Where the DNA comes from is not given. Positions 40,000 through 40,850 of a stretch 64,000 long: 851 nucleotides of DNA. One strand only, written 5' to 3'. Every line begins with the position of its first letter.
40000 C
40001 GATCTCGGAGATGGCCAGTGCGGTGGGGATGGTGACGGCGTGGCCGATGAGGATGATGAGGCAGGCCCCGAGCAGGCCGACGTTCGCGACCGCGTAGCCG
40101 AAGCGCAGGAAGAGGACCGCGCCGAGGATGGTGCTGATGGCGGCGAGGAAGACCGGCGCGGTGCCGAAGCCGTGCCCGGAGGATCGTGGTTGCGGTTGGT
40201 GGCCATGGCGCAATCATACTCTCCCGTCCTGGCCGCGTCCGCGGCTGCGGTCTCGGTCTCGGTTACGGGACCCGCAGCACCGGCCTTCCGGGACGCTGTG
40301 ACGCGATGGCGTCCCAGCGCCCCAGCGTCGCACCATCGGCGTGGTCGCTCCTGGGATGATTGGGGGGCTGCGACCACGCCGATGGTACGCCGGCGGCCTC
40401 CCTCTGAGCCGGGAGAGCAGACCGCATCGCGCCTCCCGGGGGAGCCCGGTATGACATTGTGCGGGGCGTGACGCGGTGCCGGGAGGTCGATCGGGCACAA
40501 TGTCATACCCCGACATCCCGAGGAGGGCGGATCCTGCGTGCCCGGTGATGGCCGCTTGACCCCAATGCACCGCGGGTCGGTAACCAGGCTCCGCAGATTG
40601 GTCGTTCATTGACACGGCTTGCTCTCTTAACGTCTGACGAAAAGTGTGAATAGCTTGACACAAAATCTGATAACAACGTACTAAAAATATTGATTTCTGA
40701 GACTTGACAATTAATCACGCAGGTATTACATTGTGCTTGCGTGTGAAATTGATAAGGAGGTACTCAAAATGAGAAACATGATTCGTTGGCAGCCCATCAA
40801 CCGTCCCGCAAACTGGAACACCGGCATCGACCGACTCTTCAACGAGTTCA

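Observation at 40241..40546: R element: five copies in 20 kb with two long helices maintained by compensatory substitutions, suggesting a structured RNA or DNA element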

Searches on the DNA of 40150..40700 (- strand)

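Call 7: search_rna_families(source=window, start=40150, end=40700, threshold=evalue, max_evalue=10, show_alignments=3)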
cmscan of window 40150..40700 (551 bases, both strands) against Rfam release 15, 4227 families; matches with E-value up to 10: 1.
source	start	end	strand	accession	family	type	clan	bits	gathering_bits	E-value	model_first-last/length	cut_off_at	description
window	40374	40452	-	RF00495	IRES_Hsp70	Cis-reg; IRES;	-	13.3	80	0.45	1-216/216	no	Heat shock protein 70 (Hsp70) internal ribosome entry site (IRES)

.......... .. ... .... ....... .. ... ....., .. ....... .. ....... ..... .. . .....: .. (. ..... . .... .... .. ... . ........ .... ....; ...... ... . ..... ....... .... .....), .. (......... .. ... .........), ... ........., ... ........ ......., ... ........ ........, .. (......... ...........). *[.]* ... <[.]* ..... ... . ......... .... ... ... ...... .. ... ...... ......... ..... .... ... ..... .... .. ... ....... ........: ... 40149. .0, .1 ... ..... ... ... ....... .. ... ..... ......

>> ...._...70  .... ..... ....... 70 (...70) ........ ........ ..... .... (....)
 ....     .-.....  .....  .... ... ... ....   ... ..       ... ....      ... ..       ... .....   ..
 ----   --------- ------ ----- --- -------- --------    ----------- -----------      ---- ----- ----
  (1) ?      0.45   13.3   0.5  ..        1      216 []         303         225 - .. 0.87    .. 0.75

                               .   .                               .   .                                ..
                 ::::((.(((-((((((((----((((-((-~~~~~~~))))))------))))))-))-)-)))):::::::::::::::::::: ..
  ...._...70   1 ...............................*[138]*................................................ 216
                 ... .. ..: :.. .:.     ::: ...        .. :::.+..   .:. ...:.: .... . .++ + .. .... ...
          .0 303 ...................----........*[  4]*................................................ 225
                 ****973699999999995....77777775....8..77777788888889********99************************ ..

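Call 54: search_dna_similar(query=window:40263-40553:-, collection=plasmids, mode=distant, max_rows=10)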
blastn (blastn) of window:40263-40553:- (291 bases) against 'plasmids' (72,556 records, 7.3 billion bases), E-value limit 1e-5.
No match.

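Call 55: search_dna_similar(query=window:40263-40553:-, collection=phages, mode=distant, max_rows=10)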
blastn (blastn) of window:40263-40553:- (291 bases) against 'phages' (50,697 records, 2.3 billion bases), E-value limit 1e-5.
No match.

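Call 78: build_rna_model(alignment_id=A2, structure=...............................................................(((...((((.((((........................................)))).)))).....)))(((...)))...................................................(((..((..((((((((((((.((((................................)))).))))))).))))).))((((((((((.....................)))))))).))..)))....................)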
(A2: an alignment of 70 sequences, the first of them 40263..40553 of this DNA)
Model R1 built from alignment A2 (70 sequences, 341 columns); structure: as given.
model positions 291; base pairs 45; branch points 3; effective number of sequences 2.4; information 0.59 bits per position. Calibrated on 0.2 Mb of random sequence (short: E-values are rough).
structure used (alignment columns):
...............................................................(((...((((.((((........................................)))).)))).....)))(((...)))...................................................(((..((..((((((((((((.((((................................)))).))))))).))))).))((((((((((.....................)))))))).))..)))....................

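Call 80: search_with_rna_model(model_id=R1, sources=[window, L119, L120, L122, L123, L124, L125, L126, L127, L130, L133, L137, L138, L139, L142, L144, L145, L150, L151, L153, L154, L156, L157, L158, L159, L160, L161, L162, L164, L167, L168, L170, L171, L173, L174, L175, L176, L177, L178, L179, L182, L183, L185, L187, L189, L190, L192, L193, L195, L198, L203, L206, L208, L209, L210, L211, L212, L213, L216, L217, L219, L220, L221, L224, L225, L226, L228, L229, L230, L233, L234], max_evalue=1e-10, make_alignment=true)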
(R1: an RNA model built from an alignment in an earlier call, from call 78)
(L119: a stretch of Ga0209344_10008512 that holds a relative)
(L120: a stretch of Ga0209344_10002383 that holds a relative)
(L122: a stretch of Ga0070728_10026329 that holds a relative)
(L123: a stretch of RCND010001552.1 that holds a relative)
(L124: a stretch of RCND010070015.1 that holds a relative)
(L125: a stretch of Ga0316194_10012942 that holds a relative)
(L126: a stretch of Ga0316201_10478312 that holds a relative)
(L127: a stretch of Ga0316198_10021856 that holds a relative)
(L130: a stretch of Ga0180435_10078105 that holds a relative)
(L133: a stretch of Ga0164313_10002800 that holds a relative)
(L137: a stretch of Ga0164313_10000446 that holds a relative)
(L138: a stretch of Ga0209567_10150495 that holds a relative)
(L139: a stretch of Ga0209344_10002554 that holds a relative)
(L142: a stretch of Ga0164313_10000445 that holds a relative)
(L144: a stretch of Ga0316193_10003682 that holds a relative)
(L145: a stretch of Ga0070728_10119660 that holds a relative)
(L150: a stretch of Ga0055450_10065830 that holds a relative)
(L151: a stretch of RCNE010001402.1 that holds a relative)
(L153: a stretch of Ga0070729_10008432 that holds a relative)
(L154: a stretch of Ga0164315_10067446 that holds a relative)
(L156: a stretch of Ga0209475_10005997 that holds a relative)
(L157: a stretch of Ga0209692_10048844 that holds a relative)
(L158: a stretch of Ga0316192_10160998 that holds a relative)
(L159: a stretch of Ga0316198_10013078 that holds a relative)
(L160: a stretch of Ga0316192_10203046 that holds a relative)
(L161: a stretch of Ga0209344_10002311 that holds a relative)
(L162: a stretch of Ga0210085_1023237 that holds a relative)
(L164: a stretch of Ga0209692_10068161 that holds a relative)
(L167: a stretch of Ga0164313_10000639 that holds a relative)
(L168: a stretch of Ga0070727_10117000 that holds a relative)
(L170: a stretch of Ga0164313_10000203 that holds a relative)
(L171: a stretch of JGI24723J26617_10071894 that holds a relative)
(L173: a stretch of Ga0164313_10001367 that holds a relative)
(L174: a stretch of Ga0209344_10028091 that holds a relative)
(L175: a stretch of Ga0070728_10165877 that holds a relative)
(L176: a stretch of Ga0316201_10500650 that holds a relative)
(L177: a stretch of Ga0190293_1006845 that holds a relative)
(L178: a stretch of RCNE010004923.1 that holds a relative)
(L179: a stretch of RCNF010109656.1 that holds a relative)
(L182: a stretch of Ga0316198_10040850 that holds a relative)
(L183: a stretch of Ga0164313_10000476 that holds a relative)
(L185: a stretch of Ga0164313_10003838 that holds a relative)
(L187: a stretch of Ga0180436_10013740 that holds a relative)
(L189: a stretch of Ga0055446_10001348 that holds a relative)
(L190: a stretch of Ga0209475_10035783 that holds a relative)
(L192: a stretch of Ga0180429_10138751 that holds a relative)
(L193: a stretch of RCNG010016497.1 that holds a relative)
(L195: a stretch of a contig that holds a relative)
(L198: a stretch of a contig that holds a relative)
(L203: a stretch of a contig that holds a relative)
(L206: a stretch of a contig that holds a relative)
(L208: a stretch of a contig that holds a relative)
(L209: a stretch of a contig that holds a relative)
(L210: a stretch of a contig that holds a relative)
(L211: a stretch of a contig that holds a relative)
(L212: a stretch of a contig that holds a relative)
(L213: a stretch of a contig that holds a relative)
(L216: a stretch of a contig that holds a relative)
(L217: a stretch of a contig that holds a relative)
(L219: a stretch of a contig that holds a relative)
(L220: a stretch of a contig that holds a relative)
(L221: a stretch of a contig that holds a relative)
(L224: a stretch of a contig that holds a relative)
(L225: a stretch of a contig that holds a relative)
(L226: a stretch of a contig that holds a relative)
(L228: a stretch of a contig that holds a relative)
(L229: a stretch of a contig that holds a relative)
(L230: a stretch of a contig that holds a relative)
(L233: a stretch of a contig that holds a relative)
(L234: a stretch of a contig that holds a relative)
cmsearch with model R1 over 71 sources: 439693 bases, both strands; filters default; matches with E-value up to 1e-10: 89.
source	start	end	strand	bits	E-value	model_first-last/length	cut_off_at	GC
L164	1465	1756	-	303.6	9.2e-94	1-291/291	no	0.69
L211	822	1113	+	268.7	9.2e-83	1-291/291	no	0.72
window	40263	40551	-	267.1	2.8e-82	1-291/291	no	0.71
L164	553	844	-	266.1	5.8e-82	1-291/291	no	0.71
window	44698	44986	-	253.1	7.3e-78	1-291/291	no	0.69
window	58888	59173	-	249.6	9e-77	1-291/291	no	0.69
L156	6389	6682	+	236.8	1e-72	1-291/291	no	0.67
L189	189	466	-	235.7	2.2e-72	1-291/291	no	0.68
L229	1344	1621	-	226.3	2e-69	1-291/291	no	0.67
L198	310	603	+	223.4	1.6e-68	1-291/291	no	0.65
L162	495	770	+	221.2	8e-68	1-291/291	no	0.68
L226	4229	4508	+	219.1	3.7e-67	1-291/291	no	0.67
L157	64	338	-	218.6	5.2e-67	1-291/291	no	0.66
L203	11659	11935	-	217.5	1.2e-66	1-291/291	no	0.68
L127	844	1118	+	208.2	9.7e-64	1-291/291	no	0.71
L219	4254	4528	+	207.2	1.9e-63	1-291/291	no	0.66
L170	1105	1379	+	205.4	7.5e-63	1-291/291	no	0.7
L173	195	477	+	204.4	1.5e-62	1-291/291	no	0.72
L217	6563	6829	+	204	2.1e-62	1-291/291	no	0.67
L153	61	336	-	204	2.1e-62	1-291/291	no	0.66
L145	720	995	-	202.2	7.3e-62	1-291/291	no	0.66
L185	4883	5173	+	201.9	9.6e-62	1-291/291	no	0.69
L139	1302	1581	-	200.2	3.1e-61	1-291/291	no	0.68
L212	6922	7199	+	199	7.7e-61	1-291/291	no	0.64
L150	1011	1260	-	198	1.6e-60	29-291/291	no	0.72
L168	144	419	+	197.5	2.3e-60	1-291/291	no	0.65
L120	8740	9028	+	195.3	1.1e-59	1-291/291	no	0.69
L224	291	571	+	195.3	1.1e-59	1-291/291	no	0.66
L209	1606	1813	+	194.7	1.7e-59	1-291/291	no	0.71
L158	530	808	+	194.1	2.7e-59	1-291/291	no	0.69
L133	32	311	+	194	2.8e-59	1-291/291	no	0.72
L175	1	222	+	193.5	4.2e-59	71-291/291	5'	0.71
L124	564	838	+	190.2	4.6e-58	1-291/291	no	0.65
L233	1492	1765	-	189.2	9.5e-58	1-291/291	no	0.67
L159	4734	5010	-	189.1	1e-57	1-291/291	no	0.66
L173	7159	7439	+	187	4.6e-57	1-291/291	no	0.69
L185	10145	10437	+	186.8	5.4e-57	1-291/291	no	0.69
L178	2492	2769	-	185.8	1.1e-56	1-291/291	no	0.66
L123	12873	13152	-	185.7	1.1e-56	1-291/291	no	0.66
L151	8546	8823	-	184.3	3.2e-56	1-291/291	no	0.68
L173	6865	7145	+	183.4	6.1e-56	1-291/291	no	0.71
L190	2484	2756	+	179.8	8.2e-55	1-291/291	no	0.71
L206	383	668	+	179.5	1e-54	1-291/291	no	0.69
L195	2323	2599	+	178.7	1.9e-54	1-291/291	no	0.65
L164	144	377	-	178.6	2e-54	1-291/291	no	0.72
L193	528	813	+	178.6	2e-54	1-291/291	no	0.69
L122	3909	4167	+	172.5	1.6e-52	1-277/291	3'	0.71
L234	732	1014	-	171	5e-52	1-291/291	no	0.75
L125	5427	5679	-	167.2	7.6e-51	28-291/291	5'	0.69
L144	10575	10853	+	166.9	9.7e-51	1-291/291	no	0.71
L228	1673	1942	-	166.2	1.6e-50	1-291/291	no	0.66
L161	12118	12405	-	165.5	2.6e-50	1-291/291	no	0.68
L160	448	714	-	164.7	4.9e-50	1-291/291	no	0.66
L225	7612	7899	-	163.8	9.3e-50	1-291/291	no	0.68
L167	11517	11808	-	163.2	1.4e-49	1-291/291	no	0.73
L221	1987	2281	+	161.1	6.6e-49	1-291/291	no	0.74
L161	9747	10035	-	160.2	1.2e-48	1-291/291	no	0.67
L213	4442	4733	+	159.4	2.2e-48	1-291/291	no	0.7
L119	4891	5173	+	159.1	2.6e-48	1-291/291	no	0.74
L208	1329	1610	+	155.7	3.2e-47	1-291/291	no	0.71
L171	173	457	+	155.2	4.7e-47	1-291/291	no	0.73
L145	1332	1549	-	154.2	9.8e-47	60-291/291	5'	0.64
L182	2014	2304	+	145.3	6e-44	1-291/291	no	0.7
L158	875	1159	+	145.2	6.6e-44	1-291/291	no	0.69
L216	66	360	-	144.7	9.3e-44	1-291/291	no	0.68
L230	4194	4416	-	144.3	1.3e-43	1-291/291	no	0.69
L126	1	184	+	137.7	1.5e-41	94-291/291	5'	0.66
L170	2642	2883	+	133.1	4e-40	1-291/291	no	0.68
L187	6178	6471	+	132.3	7.2e-40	1-291/291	no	0.7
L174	3219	3438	-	129.9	4.3e-39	60-291/291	5'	0.72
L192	883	1174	-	120.2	4.7e-36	1-291/291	no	0.71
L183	720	943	+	118.2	2.1e-35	1-291/291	no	0.69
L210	8327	8616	-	118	2.4e-35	1-291/291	no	0.67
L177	1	136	+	116.3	7.7e-35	149-291/291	5'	0.71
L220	1737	1882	-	113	8.8e-34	132-291/291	5'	0.66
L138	597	883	+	111.2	3.1e-33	1-291/291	no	0.68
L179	646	925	-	108.9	1.7e-32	1-291/291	no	0.68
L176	1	127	+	108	3.2e-32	164-291/291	5'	0.74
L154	1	117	+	106.1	1.3e-31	160-291/291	5'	0.73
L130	1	202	+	102.3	2e-30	90-291/291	5'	0.71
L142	3712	4005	-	99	2.2e-29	1-291/291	no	0.7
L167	8541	8753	+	96.6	1.3e-28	1-291/291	no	0.71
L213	2106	2360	+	90.6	9.5e-27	1-291/291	no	0.63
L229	1743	1915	-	79.3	3.6e-23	1-291/291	no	0.63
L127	1185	1286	+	75.6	5e-22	155-271/291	no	0.68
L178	1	115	-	56.6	4.8e-16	1-115/291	3'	0.61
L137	257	501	+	45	2.1e-12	1-291/291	no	0.64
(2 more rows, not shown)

Alignment A5: 89 matches aligned to the model, 434 columns, each read 5' to 3' on its own strand. Consensus structure (alignment columns), stored with it:
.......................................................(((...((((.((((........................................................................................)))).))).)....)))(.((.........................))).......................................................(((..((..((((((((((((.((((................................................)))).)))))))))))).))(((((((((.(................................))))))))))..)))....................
